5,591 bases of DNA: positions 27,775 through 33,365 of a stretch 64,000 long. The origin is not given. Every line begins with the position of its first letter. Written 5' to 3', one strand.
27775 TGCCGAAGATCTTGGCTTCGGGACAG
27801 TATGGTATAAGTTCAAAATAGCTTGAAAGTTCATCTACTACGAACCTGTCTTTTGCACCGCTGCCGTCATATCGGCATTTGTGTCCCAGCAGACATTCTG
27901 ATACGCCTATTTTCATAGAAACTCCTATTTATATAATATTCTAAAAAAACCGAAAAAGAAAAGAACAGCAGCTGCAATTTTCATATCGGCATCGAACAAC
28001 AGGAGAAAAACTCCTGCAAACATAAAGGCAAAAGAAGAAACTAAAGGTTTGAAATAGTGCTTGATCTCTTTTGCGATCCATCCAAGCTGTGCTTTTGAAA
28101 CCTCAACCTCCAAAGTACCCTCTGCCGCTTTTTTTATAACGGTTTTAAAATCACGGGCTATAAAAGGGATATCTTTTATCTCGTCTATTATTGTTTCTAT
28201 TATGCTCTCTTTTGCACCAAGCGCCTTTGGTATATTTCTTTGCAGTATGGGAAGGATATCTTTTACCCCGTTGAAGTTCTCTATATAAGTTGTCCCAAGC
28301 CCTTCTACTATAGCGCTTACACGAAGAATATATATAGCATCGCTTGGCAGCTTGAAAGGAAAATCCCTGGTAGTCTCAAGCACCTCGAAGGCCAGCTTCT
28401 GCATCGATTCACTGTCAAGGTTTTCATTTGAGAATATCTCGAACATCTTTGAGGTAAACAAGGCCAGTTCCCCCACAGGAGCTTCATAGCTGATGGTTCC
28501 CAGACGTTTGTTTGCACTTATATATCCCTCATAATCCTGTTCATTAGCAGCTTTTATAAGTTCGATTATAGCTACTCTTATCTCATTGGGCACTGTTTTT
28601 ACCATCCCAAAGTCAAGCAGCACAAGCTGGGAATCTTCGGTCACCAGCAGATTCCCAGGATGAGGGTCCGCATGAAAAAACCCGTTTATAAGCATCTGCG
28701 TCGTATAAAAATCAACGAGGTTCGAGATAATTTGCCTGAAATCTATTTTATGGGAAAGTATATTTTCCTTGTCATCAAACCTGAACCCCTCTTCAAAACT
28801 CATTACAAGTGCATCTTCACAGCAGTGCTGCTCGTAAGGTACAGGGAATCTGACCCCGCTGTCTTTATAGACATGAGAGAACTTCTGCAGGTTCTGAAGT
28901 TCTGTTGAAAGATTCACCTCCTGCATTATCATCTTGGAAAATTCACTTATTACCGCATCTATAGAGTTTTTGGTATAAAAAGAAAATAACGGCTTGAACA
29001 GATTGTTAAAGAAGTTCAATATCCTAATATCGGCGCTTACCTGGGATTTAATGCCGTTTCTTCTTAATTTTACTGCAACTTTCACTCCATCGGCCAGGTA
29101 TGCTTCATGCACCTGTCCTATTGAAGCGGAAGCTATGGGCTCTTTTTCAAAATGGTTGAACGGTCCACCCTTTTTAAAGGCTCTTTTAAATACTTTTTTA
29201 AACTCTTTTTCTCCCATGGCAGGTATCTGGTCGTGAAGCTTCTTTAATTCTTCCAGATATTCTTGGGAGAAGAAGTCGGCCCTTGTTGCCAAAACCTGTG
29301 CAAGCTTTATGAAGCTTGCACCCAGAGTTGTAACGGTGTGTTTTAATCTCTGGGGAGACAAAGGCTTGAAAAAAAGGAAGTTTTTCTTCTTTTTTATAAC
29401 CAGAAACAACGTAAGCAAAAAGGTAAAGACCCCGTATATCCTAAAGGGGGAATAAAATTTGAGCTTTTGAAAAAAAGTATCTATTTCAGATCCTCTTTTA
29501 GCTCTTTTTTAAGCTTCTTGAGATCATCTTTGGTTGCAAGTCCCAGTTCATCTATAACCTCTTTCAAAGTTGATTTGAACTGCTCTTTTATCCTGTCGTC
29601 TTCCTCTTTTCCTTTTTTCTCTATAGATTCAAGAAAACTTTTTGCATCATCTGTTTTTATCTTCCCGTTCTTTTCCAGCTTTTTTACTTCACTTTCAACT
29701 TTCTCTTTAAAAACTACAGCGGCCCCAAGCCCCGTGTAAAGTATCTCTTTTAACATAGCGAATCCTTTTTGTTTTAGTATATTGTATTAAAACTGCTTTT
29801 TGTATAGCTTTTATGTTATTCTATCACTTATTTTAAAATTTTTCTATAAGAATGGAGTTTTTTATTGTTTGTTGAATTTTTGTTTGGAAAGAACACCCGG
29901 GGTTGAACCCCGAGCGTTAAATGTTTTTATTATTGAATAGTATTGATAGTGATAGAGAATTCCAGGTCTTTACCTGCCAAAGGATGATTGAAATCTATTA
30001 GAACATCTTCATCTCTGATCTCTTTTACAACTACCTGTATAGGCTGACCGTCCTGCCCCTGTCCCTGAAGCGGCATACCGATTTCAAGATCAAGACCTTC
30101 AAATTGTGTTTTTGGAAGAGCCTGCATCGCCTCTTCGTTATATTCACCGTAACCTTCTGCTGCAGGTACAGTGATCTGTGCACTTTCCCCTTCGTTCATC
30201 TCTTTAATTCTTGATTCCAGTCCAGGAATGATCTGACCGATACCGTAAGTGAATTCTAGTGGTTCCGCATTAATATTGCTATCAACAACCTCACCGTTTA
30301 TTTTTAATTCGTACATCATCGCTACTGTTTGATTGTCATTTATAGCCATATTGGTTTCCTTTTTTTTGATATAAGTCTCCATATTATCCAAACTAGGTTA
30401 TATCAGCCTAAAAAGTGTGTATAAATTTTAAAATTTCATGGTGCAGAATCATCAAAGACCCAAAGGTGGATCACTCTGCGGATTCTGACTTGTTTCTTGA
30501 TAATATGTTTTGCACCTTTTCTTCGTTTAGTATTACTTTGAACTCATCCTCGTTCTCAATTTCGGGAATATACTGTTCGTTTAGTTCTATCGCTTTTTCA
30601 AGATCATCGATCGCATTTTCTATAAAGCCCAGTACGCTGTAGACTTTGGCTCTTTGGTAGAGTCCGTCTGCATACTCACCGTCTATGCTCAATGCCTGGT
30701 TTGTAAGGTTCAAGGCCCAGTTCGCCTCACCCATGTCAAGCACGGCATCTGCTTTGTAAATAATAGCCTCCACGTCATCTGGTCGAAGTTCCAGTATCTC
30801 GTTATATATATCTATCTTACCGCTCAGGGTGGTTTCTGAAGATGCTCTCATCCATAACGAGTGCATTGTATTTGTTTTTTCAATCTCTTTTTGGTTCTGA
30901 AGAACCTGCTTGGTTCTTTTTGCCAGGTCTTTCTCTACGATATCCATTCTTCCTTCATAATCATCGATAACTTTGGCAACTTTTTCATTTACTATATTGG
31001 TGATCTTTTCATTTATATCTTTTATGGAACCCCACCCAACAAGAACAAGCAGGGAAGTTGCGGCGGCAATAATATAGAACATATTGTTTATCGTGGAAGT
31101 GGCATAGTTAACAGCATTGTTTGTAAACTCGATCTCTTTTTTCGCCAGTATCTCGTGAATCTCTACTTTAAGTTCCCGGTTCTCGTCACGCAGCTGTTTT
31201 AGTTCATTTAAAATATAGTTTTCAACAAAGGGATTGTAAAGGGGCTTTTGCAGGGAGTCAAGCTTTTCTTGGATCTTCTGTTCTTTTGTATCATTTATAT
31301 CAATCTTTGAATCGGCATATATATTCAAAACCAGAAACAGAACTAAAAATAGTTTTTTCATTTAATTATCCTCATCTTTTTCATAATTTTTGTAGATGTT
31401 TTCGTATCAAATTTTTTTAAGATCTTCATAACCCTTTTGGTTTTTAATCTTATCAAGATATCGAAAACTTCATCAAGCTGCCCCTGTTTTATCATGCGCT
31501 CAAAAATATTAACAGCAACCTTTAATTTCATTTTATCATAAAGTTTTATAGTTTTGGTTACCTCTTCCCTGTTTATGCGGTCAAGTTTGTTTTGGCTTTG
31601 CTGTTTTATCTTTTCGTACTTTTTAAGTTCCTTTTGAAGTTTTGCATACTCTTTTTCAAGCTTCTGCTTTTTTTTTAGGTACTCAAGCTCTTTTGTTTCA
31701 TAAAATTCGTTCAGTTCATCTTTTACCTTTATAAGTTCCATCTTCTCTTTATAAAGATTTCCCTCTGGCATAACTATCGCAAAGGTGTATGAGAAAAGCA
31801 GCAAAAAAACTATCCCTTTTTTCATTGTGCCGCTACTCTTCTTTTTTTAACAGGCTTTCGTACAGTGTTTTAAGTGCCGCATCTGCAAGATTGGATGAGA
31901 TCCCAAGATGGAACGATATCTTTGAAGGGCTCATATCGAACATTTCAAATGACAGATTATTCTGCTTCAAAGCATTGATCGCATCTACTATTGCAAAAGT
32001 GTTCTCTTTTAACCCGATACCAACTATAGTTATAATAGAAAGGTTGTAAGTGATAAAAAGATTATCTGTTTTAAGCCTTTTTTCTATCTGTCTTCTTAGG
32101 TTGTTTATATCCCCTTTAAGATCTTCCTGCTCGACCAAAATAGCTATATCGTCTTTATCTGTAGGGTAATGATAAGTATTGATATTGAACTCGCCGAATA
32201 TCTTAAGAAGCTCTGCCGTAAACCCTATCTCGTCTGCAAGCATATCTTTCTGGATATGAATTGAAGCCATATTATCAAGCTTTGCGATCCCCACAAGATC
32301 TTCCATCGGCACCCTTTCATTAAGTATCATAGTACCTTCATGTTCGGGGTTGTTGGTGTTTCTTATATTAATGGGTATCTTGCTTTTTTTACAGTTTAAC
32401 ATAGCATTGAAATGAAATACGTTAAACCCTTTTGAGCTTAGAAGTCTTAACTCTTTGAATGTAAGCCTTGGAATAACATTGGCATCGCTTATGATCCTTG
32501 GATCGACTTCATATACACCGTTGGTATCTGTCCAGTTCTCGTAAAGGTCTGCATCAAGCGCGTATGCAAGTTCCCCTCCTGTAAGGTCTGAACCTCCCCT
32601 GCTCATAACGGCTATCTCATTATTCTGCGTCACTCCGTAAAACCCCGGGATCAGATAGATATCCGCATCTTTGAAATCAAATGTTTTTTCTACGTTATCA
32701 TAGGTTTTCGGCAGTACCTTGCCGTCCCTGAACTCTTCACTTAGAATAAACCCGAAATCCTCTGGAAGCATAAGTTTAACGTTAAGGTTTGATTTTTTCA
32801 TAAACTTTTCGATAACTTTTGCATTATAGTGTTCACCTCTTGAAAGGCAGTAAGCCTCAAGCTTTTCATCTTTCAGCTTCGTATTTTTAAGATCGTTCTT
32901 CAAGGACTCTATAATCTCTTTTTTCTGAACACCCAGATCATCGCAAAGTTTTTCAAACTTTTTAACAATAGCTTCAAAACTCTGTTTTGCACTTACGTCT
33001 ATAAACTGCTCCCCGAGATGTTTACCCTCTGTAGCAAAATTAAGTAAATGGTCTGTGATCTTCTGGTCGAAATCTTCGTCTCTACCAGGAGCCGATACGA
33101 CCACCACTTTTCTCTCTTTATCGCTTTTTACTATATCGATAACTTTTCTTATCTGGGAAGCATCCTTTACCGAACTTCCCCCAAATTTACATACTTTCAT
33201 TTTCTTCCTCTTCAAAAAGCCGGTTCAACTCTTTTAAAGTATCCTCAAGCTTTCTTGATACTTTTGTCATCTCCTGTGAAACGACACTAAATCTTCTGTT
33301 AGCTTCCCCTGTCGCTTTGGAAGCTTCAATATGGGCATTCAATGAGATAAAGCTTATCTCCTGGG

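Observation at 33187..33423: Stand-alone mini-protein made only of the MCP hairpin tip, wedged between ectD and ask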

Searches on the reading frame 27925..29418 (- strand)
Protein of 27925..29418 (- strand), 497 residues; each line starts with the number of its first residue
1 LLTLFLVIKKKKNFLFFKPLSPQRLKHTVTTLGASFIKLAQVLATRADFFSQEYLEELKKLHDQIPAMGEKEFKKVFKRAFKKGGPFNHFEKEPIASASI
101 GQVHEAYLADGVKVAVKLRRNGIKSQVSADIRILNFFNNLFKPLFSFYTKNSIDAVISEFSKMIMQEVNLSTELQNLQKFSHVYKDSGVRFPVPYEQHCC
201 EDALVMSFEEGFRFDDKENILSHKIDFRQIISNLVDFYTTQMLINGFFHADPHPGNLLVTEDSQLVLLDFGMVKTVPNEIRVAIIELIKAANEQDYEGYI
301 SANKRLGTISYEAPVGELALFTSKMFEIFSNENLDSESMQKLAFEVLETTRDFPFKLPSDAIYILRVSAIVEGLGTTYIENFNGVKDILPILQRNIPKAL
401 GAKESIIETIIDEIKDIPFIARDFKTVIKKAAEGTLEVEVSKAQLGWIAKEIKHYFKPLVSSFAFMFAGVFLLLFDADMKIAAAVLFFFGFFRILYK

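Call 51: search_protein_families(library=pfam, proteins=[window:27925-29418:-], max_evalue=0.001)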
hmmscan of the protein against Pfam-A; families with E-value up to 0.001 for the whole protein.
window:27925-29418:- (497 aa): 3 families
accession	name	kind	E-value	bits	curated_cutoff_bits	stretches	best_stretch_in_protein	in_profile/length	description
PF03109.22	ABC1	-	1.4e-61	208.2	22.9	1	60-298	1-239/244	ABC1 atypical kinase-like domain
PF01163.29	RIO1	-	0.00024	21.2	22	1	158-271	43-149/187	RIO domain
PF01636.29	APH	-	0.00031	21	23.2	0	246-273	169-197/239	Phosphotransferase enzyme family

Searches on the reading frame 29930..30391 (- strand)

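Call 51: search_protein_families(library=pfam, proteins=[window:29930-30391:-], max_evalue=0.001)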
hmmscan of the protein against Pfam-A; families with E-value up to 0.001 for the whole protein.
window:29930-30391:- (153 aa): 1 family
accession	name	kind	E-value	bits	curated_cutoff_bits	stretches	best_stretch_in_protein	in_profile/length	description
PF00254.34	FKBP_C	-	2.6e-16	60.2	21.1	1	17-88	5-78/94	FKBP-type peptidyl-prolyl cis-trans isomerase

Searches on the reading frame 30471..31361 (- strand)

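Call 51: search_protein_families(library=pfam, proteins=[window:30471-31361:-], max_evalue=0.001)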
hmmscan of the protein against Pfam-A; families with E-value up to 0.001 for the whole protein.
window:30471-31361:- (296 aa): 5 families
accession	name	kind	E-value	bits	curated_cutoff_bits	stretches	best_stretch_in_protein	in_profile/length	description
PF07719.23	TPR_2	-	2.6e-06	27.5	27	1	231-263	1-33/34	Tetratricopeptide repeat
PF00515.34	TPR_1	-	4.7e-06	26.6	27.8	1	231-264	1-34/34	Tetratricopeptide repeat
PF13431.12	TPR_17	-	0.00022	21.7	24.4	0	221-258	3-33/34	Tetratricopeptide repeat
PF13414.12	TPR_11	-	0.00023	21.2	26.8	0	208-242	5-39/42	TPR repeat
PF13181.12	TPR_8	-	0.0006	20.2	25.7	0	232-263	2-33/34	Tetratricopeptide repeat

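Call 73: search_protein_families(library=ncbifam, proteins=[window:30471-31361:-], max_evalue=1)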
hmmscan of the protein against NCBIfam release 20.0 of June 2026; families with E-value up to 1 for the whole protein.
window:30471-31361:- (296 aa): 9 families
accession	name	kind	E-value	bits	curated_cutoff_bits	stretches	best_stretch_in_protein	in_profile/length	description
NF047558.1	TPR_END_plus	domain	1.2e-13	50.8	32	1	234-287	2-55/56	TPR end-of-group domain-containing protein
TIGR00990.1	3a0801s09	subfamily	6.6e-06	25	757.25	1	132-265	307-433/615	mitochondrial import receptor subunit TOM70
NF040959.1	MamA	equivalog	1.5e-05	24.5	200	1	173-263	81-171/204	magnetosome protein MamA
TIGR02552.1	LcrH_SycD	equivalog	0.005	16.6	104.8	1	183-230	72-119/136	SycD/LcrH family type III secretion system chaperone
NF011726.0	PRK15179.1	equivalog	0.014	13.7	733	1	127-254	54-177/694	Vi polysaccharide biosynthesis protein TviE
NF008757.0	PRK11788.1-5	equivalog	0.015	14.4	363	1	204-268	187-251/388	lipopolysaccharide assembly protein LapB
NF011721.1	PRK15174.1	equivalog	0.032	12.4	1200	1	183-256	270-343/656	Vi polysaccharide transport protein VexE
NF006143.0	PRK08293.1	equivalog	0.21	10.8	312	1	113-195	32-113/291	3-hydroxyacyl-CoA dehydrogenase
NF047615.1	LIC13259_LIC11441_fam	subfamily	0.26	11.8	100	0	1-75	1-79/144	LIC13259/LIC11441 family protein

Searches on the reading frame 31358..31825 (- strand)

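Call 51: search_protein_families(library=pfam, proteins=[window:31358-31825:-], max_evalue=0.001)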
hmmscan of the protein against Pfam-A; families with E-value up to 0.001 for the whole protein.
window:31358-31825:- (155 aa): 1 family
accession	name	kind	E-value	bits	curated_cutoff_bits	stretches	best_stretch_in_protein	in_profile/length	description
PF12130.13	bMERB_dom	-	0.00079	19.9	24.6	0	21-89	36-102/134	Bivalent Mical/EHBP Rab binding domain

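Call 73: search_protein_families(library=ncbifam, proteins=[window:31358-31825:-], max_evalue=1)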
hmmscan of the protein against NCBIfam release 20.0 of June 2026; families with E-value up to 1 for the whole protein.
window:31358-31825:- (155 aa): 0 families

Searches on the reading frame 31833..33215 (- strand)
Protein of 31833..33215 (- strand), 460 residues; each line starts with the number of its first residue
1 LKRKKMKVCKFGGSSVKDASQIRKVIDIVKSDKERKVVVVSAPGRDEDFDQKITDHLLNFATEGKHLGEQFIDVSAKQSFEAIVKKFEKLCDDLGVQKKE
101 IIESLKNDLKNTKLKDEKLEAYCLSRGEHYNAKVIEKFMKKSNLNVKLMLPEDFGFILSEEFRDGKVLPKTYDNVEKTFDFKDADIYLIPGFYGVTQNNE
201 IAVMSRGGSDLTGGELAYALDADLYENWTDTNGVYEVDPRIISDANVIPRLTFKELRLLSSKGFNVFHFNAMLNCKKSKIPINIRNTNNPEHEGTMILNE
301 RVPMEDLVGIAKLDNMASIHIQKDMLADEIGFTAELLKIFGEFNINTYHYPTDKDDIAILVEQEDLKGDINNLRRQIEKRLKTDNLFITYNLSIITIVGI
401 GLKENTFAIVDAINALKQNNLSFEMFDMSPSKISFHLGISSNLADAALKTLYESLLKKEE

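Call 3: search_protein_families(library=pfam, proteins=[window:31833-33215:-], max_evalue=10)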
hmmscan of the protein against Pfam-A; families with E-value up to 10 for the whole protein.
window:31833-33215:- (460 aa): 4 families
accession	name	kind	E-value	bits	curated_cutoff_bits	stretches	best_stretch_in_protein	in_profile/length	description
PF00696.33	AA_kinase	-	1.8e-38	133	24.9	1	5-286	1-234/234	Amino acid kinase family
PF22468.2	ACT_9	-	1e-06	28.8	27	1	395-454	1-60/61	ACT domain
PF08587.17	UBA_2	-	0.048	14.1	23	1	88-124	7-41/45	Ubiquitin associated domain (UBA)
PF01022.26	HTH_5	-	0.21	11.9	22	1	424-437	23-36/47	Bacterial regulatory protein, arsR family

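Call 4: search_protein_families(library=ncbifam, proteins=[window:31833-33215:-], max_evalue=10)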
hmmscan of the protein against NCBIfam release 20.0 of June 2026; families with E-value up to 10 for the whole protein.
window:31833-33215:- (460 aa): 29 families (the best 25 are shown)
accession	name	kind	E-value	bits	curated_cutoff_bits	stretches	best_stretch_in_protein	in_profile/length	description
NF006540.0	PRK09034.1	equivalog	1.3e-127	426.2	434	1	6-458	1-451/454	aspartate kinase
TIGR00657.1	asp_kinases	subfamily_domain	2.4e-71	241.1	208.7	1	8-456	5-441/442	aspartate kinase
TIGR00656.1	asp_kin_monofn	equivalog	5e-61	206.9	402.25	1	6-455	3-404/407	aspartate kinase, monofunctional class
NF004938.0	PRK06291.1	equivalog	6.5e-60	203.1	528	1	7-458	3-464/468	aspartate kinase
NF006959.0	PRK09436.1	equivalog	2.2e-58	198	726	1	6-458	1-462/819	bifunctional aspartate kinase/homoserine dehydrogenase I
NF006570.0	PRK09084.1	equivalog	1.8e-49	169.1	455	1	4-458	2-451/452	lysine-sensitive aspartokinase 3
NF005154.0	PRK06635.1-2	equivalog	2.5e-47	162.1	376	2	122-455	69-402/407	aspartate kinase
NF004579.0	PRK05925.1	equivalog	2.9e-45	155.1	665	1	8-458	5-435/440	aspartate kinase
NF006068.0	PRK08210.1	equivalog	4.4e-45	154.5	474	2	118-457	69-402/405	aspartate kinase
NF005155.0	PRK06635.1-4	equivalog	1.6e-43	149.2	346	2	122-453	68-399/407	aspartate kinase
NF006515.0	PRK08961.1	equivalog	3e-40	138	802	1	4-459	7-463/861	bifunctional aspartate kinase/diaminopimelate decarboxylase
NF005153.0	PRK06635.1-1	equivalog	4e-39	134.8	585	2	124-451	70-401/421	aspartate kinase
NF005656.0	PRK07431.1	equivalog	5.1e-35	121.1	657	2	154-453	100-407/587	aspartate kinase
NF006234.1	PRK08373.1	subfamily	9.5e-34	117.1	237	1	5-321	1-297/338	aspartate kinase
NF005156.0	PRK06635.1-5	equivalog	1.2e-33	116.4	594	2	181-454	125-399/411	aspartate kinase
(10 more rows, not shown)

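Call 47: find_related_loci(query=window:31836-33200:-, collection=metagenome_contigs, flank=6000)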
Query window:31836-33200:- (455 aa) in metagenome_contigs; peptide patterns used: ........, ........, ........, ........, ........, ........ (x = any residue, [..] = any of these).
139 stretches matched a pattern; 23 encode a relative of the query (tblastn E <= 1e-3); 23 distinct loci.
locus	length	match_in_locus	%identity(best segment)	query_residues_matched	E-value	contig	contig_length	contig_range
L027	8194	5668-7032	77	1-455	0e+0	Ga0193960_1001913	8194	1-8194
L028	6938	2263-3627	77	1-455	0e+0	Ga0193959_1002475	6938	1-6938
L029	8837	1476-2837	77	1-454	0e+0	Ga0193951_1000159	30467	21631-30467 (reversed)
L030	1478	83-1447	77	1-455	0e+0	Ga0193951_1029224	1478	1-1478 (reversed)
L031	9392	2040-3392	76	1-451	0e+0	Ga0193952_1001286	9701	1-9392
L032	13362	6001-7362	76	1-454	0e+0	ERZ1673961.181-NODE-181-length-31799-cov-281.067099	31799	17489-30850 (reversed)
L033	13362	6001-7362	75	1-454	0e+0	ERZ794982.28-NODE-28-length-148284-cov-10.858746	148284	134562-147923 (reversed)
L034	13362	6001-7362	75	1-454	0e+0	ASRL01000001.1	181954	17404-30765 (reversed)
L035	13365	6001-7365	76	1-455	0e+0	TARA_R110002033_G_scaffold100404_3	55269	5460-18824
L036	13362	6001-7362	76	1-454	0e+0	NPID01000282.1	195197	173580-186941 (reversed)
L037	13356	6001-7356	76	1-452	0e+0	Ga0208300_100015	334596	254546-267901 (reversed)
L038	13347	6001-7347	75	3-451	0e+0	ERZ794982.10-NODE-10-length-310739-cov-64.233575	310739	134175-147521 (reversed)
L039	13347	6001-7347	75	3-451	0e+0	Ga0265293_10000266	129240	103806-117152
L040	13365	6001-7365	71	1-455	0e+0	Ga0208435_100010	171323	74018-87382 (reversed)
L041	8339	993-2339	74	3-451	0e+0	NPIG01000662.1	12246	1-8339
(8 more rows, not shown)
